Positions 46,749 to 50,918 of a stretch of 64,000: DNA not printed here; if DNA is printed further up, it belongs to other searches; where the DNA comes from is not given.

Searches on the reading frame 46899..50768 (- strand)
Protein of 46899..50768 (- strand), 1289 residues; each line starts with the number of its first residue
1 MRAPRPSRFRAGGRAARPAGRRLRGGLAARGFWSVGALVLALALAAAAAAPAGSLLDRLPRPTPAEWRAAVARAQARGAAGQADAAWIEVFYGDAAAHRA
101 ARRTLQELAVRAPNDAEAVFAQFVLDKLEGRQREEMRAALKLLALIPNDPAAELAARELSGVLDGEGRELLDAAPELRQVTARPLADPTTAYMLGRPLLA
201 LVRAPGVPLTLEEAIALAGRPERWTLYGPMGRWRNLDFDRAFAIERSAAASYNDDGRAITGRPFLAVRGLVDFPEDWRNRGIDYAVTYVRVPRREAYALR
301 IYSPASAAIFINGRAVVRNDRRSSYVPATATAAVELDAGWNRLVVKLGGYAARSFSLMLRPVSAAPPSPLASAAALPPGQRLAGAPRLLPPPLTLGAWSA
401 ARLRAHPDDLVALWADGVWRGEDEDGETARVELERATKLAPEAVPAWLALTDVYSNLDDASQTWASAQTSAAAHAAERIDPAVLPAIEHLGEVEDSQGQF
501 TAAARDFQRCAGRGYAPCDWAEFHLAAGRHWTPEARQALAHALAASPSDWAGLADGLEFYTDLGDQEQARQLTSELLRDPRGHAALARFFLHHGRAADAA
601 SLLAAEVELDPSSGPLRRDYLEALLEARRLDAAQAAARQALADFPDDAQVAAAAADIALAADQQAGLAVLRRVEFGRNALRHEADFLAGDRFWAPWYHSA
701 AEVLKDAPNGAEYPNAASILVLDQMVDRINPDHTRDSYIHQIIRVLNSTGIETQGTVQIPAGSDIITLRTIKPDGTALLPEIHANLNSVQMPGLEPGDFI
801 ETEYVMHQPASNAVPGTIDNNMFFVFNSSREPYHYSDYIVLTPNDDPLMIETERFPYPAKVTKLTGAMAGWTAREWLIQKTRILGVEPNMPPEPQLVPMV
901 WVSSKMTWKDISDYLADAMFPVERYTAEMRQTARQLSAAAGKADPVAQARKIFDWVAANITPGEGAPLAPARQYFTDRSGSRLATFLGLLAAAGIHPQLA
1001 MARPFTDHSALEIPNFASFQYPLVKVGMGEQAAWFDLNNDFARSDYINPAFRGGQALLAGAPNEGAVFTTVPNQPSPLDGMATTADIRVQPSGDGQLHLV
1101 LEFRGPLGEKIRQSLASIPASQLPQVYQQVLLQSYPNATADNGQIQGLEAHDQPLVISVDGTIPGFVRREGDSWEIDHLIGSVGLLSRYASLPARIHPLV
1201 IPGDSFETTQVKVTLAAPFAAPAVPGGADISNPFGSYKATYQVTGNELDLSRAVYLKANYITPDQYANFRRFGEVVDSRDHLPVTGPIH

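Call 7: search_protein_families(library=pfam, proteins=[window:46899-50768:-], max_evalue=0.01)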
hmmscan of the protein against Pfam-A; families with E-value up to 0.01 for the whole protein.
window:46899-50768:- (1289 aa): 3 families
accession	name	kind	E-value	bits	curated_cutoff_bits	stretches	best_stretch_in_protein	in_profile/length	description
PF12970.12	DUF3858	-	8.1e-07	29.6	27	1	1195-1271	25-101/116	Domain of Unknown Function with PDB structure (DUF3858)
PF12969.12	DUF3857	-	2e-06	28.4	24.6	1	788-856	81-146/170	Domain of Unknown Function with PDB structure (DUF3857)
PF14559.12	TPR_19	-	3.9e-05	24.3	25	1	591-657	2-68/68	Tetratricopeptide repeat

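Call 8: search_protein_families(library=ncbifam, proteins=[window:46899-50768:-], max_evalue=0.01)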
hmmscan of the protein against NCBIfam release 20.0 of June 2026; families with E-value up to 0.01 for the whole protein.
window:46899-50768:- (1289 aa): 1 family
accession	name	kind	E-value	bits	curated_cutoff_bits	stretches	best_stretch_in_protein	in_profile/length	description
TIGR02917.1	PEP_TPR_lipo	equivalog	0.0021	16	312.2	0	420-548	66-191/899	XrtA/PEP-CTERM system TPR-repeat protein PrsT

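Call 32: search_solved_structures(query=window:46899-50768:-, max_evalue=1)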
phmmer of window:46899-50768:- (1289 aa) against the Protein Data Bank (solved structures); distinct sequences matched with E-value up to 1: 0.

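Call 89: search_protein_families(library=padloc, proteins=[window:46899-50768:-], max_evalue=0.001)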
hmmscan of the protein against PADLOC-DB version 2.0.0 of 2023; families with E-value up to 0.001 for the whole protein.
window:46899-50768:- (1289 aa): 0 families

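Call 106: search_protein_representatives(protein=window:46899-50498:-)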
Query: 1199 residues. Proteins with E-value up to 0.001 (for the whole library): 2335; up to 1e-10: 1324; up to 1e-30: 454. The best 150 are listed.
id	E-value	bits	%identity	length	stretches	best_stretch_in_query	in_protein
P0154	0.0e+00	1316.8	54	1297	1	1-1197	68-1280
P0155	2.6e-294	995.9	54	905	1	302-1199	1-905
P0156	9.4e-115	401.2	29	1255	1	17-1189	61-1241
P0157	4.9e-110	385.6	29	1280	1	11-1188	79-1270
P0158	4.3e-85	303.0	25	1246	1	21-1195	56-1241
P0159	1.4e-83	298.0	27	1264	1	46-1190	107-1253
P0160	5.3e-76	272.9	26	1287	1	10-1189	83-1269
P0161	1.3e-69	251.8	27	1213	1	12-1192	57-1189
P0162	4.9e-68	246.5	26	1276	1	9-1189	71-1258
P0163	8.2e-66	239.1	29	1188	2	492-1190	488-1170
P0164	2.8e-65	237.4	26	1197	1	22-1188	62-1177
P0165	1.8e-64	234.7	25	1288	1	24-1190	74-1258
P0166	2.1e-64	234.5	26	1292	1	27-1189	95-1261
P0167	3.4e-64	233.8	24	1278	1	26-1190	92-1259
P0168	4.0e-64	233.6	27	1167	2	370-1189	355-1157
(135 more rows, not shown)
